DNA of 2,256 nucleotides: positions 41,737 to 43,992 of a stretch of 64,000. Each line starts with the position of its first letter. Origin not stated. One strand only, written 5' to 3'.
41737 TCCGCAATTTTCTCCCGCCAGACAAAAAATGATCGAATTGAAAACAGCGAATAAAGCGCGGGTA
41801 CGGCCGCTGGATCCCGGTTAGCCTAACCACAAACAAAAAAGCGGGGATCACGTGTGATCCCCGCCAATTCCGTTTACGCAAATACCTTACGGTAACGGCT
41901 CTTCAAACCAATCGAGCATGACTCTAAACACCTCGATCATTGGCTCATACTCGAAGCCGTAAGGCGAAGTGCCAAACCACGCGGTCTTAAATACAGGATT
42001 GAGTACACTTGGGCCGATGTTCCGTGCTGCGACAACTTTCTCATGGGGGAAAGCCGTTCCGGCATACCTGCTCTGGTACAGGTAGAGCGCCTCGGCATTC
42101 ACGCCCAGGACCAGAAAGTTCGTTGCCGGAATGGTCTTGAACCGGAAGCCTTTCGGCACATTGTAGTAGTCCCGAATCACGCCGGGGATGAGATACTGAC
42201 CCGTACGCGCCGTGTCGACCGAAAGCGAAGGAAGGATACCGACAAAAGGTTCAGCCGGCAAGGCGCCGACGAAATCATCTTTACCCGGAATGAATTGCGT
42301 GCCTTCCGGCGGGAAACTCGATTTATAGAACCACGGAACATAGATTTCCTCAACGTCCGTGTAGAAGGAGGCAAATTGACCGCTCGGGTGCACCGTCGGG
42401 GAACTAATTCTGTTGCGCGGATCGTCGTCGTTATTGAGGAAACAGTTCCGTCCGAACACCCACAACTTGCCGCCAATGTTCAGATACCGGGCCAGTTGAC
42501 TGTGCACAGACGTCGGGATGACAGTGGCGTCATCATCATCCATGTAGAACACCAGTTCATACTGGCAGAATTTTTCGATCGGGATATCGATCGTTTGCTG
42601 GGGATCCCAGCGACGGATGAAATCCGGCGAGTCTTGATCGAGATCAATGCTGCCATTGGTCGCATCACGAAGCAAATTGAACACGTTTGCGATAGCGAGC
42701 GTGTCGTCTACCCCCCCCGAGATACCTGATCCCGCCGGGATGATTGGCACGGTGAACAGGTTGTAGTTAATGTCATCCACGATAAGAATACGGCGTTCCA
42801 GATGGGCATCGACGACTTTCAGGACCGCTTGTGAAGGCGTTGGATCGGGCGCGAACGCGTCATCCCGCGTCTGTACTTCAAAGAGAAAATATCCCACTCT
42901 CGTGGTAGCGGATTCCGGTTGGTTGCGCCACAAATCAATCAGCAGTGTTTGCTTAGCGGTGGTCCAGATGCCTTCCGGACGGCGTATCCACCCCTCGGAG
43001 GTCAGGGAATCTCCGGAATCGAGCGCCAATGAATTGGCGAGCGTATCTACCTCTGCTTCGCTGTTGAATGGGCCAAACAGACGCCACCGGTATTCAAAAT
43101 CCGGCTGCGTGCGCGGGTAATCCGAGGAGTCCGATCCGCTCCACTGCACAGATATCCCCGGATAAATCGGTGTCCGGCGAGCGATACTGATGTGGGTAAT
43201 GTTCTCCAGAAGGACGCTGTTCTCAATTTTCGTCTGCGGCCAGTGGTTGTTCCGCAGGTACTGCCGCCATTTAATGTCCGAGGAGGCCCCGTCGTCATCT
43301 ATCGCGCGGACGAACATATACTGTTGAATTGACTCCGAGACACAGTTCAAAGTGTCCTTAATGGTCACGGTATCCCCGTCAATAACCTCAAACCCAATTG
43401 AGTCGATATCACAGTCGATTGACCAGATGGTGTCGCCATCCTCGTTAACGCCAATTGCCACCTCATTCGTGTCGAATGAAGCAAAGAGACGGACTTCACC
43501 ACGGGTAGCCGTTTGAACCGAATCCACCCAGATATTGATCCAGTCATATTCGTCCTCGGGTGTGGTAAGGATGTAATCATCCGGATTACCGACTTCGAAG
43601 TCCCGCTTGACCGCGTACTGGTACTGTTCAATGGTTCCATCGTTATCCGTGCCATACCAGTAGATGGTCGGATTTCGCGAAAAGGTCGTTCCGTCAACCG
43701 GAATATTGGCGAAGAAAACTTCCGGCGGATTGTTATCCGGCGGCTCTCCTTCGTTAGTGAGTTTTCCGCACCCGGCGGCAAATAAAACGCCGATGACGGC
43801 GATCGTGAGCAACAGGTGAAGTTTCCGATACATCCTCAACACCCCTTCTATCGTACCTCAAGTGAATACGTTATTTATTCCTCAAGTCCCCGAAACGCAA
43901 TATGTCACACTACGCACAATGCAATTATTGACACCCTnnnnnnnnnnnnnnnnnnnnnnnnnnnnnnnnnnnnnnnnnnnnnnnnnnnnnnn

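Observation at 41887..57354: Seven-gene outer-membrane module: Oar/SusC-like TonB-dependent barrel, three paralogous ~870-aa cargo-like proteins interleaved with two PorV-like barrels, and a 651-aa lipoprotein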

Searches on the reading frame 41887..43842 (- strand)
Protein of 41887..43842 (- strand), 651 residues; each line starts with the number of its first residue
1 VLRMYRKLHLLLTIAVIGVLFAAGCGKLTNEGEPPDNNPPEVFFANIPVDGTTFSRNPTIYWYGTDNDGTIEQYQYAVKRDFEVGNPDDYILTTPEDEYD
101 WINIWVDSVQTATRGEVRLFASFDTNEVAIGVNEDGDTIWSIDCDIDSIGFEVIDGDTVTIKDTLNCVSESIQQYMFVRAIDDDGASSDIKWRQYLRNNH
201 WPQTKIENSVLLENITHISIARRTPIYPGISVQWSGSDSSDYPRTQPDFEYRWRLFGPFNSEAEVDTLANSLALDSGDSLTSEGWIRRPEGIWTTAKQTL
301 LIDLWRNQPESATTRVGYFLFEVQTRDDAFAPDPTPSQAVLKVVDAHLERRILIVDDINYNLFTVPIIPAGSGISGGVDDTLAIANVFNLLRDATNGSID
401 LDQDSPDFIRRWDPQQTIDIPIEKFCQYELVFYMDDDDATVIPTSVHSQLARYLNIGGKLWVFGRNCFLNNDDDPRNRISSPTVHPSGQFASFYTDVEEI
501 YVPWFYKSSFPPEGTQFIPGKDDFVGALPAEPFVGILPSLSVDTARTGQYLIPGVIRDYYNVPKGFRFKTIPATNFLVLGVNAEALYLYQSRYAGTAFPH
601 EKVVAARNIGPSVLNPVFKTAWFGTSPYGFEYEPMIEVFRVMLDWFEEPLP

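Call 4: search_protein_families(library=pfam, proteins=[window:41887-43842:-], max_evalue=0.1)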
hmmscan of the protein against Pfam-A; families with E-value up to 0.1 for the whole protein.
window:41887-43842:- (651 aa): 0 families

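Call 5: search_protein_families(library=ncbifam, proteins=[window:41887-43842:-], max_evalue=0.1)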
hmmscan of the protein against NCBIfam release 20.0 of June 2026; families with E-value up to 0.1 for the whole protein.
window:41887-43842:- (651 aa): 0 families

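Call 24: find_homologous_proteins(query=window:41887-43842:-, max_evalue=0.00001)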
Query window:41887-43842:- (651 aa): 27 proteins with E <= 0.00001 among 8000 candidates.
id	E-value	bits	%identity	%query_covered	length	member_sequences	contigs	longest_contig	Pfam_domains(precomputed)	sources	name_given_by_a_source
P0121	0.0e+0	1518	100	100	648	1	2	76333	-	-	-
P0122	4.9e-244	830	58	99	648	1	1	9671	-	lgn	-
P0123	6.0e-242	823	58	99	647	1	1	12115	-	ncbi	ncbi:hypothetical protein ACFLQW_03485 [Candidatus Zixiibacteriota bacterium]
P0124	2.4e-239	814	57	99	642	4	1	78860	-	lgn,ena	-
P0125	6.8e-239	813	56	99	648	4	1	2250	-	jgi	jgi:hypothetical protein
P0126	1.6e-236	805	57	99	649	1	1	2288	-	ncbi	-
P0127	3.3e-236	804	58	99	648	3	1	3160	-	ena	-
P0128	2.7e-215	735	52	99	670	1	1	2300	-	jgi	-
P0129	1.4e-214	732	52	99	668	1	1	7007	-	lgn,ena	-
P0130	1.2e-209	716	51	99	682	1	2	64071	-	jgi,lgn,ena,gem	-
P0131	1.3e-205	703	51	99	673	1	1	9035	-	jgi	-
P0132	5.6e-205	700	52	99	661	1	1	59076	-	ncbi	-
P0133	1.2e-80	290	34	98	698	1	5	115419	-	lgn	-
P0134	8.5e-76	274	32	99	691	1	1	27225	-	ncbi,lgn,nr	ncbi:MAG: hypothetical protein HY304_04465 [candidate division Zixibacteria bacterium]|nr:hypothetic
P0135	1.6e-75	273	30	99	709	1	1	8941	-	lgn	-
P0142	2.0e-45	173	26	73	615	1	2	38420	-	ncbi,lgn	-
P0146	1.9e-36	143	25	99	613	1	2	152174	-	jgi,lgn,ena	-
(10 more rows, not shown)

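Call 28: search_solved_structures(query=A4, max_evalue=1, show_alignments=1)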
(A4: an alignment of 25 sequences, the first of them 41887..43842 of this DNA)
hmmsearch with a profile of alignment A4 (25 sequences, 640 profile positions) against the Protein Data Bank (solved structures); distinct sequences matched with E-value up to 1: 0.

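Call 29: find_encoding_contigs(protein=P0133, flank=10000, max_places=1)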
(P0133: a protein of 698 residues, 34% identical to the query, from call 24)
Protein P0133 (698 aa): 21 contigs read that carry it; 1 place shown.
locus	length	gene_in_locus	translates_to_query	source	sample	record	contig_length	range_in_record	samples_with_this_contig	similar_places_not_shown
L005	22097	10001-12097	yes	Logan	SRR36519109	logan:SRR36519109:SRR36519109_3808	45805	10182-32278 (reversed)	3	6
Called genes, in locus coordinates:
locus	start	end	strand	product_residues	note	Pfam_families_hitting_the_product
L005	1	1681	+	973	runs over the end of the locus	PF13424:TPR_12, PF17874:TPR_MalT, PF13424:TPR_12 (weak), PF00158:Sigma54_activat, PF14532:Sigma54_activ_2, PF07728:AAA_5 (weak), PF25601:AAA_lid_14, PF02954:HTH_8, +7 more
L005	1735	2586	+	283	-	PF21948:LplA-B_cat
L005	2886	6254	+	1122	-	PF13620:CarboxypepD_reg, PF13715:CarbopepD_reg_2, PF07715:Plug, PF00593:TonB_dep_Rec_b-barrel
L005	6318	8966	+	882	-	-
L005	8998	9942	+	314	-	-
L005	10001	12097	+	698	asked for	-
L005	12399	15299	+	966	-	PF00082:Peptidase_S8, PF13860:FlgD_ig (weak)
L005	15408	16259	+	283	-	PF03959:FSH1 (faint), PF00561:Abhydrolase_1, PF12146:Hydrolase_4, PF20434:BD-FAE (faint), PF02129:Peptidase_S15 (faint), PF12697:Abhydrolase_6, PF20408:Abhydrolase_11 (weak), PF00326:Peptidase_S9 (faint)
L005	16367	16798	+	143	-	PF00572:Ribosomal_L13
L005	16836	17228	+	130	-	PF00380:Ribosomal_S9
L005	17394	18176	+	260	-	PF00318:Ribosomal_S2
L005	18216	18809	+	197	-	PF00889:EF_TS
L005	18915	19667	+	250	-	PF00696:AA_kinase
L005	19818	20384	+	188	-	PF01765:RRF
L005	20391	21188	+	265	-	PF01255:Prenyltransf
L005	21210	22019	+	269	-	PF01148:CTP_transf_1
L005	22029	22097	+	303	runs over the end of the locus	PF01040:UbiA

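Call 30: find_encoding_contigs(protein=P0146, flank=10000, max_places=1)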
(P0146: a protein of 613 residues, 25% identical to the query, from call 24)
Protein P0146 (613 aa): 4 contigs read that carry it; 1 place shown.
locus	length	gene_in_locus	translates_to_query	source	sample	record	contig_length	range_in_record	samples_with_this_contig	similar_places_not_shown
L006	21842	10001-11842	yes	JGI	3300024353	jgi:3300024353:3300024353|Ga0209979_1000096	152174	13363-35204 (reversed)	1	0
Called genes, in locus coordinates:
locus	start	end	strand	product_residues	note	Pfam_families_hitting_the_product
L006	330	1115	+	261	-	PF22935:RM44_endonuclase (weak), PF14622:Ribonucleas_3_3, PF00636:Ribonuclease_3, PF00035:dsrm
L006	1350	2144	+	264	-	PF21948:LplA-B_cat, PF03099:BPL_LplA_LipB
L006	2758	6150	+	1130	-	PF13620:CarboxypepD_reg, PF13715:CarbopepD_reg_2, PF07715:Plug, PF00593:TonB_dep_Rec_b-barrel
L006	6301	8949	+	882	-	-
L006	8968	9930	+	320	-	PF19572:PorV (weak)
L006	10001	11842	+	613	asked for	-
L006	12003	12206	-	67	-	-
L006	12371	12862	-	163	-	PF04306:DUF456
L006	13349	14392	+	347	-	-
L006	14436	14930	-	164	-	-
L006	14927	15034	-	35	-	-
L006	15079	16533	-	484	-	-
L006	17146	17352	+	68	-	-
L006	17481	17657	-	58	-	-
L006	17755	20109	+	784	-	PF13231:PMT_2, PF13414:TPR_11 (weak), PF13432:TPR_16, PF13424:TPR_12 (weak), PF13414:TPR_11 (weak), PF13432:TPR_16 (weak), PF13414:TPR_11, PF14559:TPR_19 (weak), +13 more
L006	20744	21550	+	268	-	PF01435:Peptidase_M48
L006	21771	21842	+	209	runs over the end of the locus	PF07885:Ion_trans_2 (weak)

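Call 31: find_encoding_contigs(protein=P0142, flank=10000, max_places=1)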
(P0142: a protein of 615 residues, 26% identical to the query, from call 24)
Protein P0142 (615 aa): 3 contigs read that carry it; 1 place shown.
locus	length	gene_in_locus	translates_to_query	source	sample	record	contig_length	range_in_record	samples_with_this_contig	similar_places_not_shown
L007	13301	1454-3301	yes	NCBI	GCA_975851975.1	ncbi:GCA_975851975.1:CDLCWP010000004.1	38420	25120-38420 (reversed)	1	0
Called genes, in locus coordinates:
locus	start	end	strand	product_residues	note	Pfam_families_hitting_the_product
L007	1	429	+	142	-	?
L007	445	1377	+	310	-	PF19572:PorV (weak)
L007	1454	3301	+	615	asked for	-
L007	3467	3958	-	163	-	PF04306:DUF456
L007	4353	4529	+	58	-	-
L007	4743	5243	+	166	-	-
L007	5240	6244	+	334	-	PF00551:Formyl_trans_N (weak)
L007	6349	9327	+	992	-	PF01326:PPDK_N (weak), PF00391:PEP-utilizers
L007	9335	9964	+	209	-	PF07722:Peptidase_C26, PF00117:GATase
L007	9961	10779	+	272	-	PF00483:NTP_transferase, PF12804:NTP_transf_3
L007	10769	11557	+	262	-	PF13489:Methyltransf_23 (weak), PF05175:MTS (weak), PF13847:Methyltransf_31, PF08241:Methyltransf_11, PF08242:Methyltransf_12 (weak), PF13649:Methyltransf_25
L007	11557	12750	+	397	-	PF04464:Glyphos_transf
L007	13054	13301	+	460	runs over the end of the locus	PF00884:Sulfatase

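Call 40: predict_structure(alignment_id=A4)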
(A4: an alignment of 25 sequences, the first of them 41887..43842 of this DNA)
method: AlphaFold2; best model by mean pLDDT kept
length: 651 residues; sequences in the alignment: 25
mean_pLDDT: 82.9   pTM: 0.73
mean pLDDT of the five models: 82.9, 81.0, 79.4, 78.7, 76.6
residues with pLDDT >= 90: 290; 70-90: 250; 50-70: 85; < 50: 26
segments of 3 or more residues with pLDDT < 50: 26-29, 124-129, 140-143, 145-149, 162-166
pLDDT, mean of each block of 10 residues (from residue 1): 66 79 54 73 74 75 85 89 89 88 71 70 50 56 46 64 49 86 91 82 90 94 91 90 81 93 76 87 75 90 91 94 86 84 95 93 78 68 92 95 93 80 96 90 91 96 92 74 91 96 80 60 89 97 84 72 76 93 97 89 97 93 92 97 93 61
secondary structure, 60 per line:
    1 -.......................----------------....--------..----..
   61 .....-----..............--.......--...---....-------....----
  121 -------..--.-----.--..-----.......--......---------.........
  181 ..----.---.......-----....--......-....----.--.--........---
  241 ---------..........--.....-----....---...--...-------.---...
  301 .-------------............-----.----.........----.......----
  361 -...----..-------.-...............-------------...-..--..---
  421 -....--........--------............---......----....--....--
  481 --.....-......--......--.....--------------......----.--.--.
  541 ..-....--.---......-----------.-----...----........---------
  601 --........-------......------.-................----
elements in order: H2-24 E41-44 E59-65 E71-80 H81-84 H87-93 E102-105 E113-116 E148-154 E157-162 E172-182 E191-197 E203-206 H209-214 E216-219 E230-237 E250-259 H262-266 E272-275 E279-281 E284-286 E298-301 E315-326 E337-345 E350-356 H380-394 E408-410 H422-425 E428-435 H444-455 E459-464 H475-478 E483-487 H489-494 E497-502 H505-509 E524-529 E540-542 H544-547 H554-559 E577-579 E584-591 E603-610 E618-623 H632-647

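Call 43: fold_search(model_id=the predicted structure, library=pdb)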
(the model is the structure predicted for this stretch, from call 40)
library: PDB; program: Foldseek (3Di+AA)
matches with E <= 10: 1548; with E <= 0.001: 108
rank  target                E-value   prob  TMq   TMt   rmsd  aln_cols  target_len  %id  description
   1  2yn3_A                1.9e-06  1.00  0.12  0.23  16.3       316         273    9  Structural insight into the giant calcium-binding adhesin SiiE: implications for the adhesion of Salmonella enterica t (released 2013-04-03)
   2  2yn3_C                2.5e-06  1.00  0.13  0.24  15.8       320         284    8  Structural insight into the giant calcium-binding adhesin SiiE: implications for the adhesion of Salmonella enterica t (released 2013-04-03)
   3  5gni_A                4.9e-06  1.00  0.13  0.33  12.9       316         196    9  The crystal structure of PECAM-1 IgL1-2 trans-homophilic dimer (released 2016-12-21)
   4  2yn5_A                5.5e-06  1.00  0.13  0.23  16.0       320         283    8  Structural insight into the giant calcium-binding adhesin SiiE: implications for the adhesion of Salmonella enterica t (released 2013-04-03)
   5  8hqz_A                7.3e-06  1.00  0.14  0.10  15.3       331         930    8  Baseplate of DT57C bacteriophage in the full state (released 2023-12-13)
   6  3pdd                  1.0e-05  1.00  0.14  0.39  13.9       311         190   11  Structures of Clostridium thermocellum CbhA fibronectin(III)-like modules (released 2011-11-23)
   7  3f7p_E                1.9e-05  1.00  0.12  0.29  14.4       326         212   10  Crystal structure of a complex between integrin beta4 and plectin (released 2009-03-10)
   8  5gni_B                2.1e-05  1.00  0.13  0.32  12.4       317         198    9  The crystal structure of PECAM-1 IgL1-2 trans-homophilic dimer (released 2016-12-21)
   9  3f7q_A                2.3e-05  1.00  0.13  0.30  14.4       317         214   10  First pair of Fibronectin type III domains and part of the connecting segment of the integrin beta4 (released 2009-03-10)
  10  6tpu_A                3.3e-05  1.00  0.13  0.34  13.1       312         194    9  Crystal structures of FNIII domain three and four of the human leucocyte common antigen-related protein, LAR (released 2020-05-13)
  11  8cka_B                3.7e-05  1.00  0.14  0.20  10.2       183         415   16  Deinococcus radidurans HPI S-layer (released 2023-04-19)
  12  8gce_A                3.7e-05  0.80  0.10  0.08  22.9       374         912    8  The Extracellular Domain of Integrin AlphaIIbBeta3 in Intermediate State (released 2024-03-06)
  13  6xay_B                4.0e-05  1.00  0.11  0.24  13.8       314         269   10  Structure of a fragment of human fibronectin containing the 10th, 11th and 12th type III domains (released 2021-06-09)
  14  8zdg_A                4.2e-05  0.84  0.10  0.08  23.1       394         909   11  Cryo-EM structure of the integrin avb3 with CWHM-12, conformation 1 (released 2025-10-22)
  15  9flw_A                4.7e-05  0.99  0.11  0.13  15.6       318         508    9  CryoEM structure of the fragment-6 (3571-4078) in the grappling hook protein A (GhpA) in the bacterium Aureispira sp.  (released 2024-10-16)
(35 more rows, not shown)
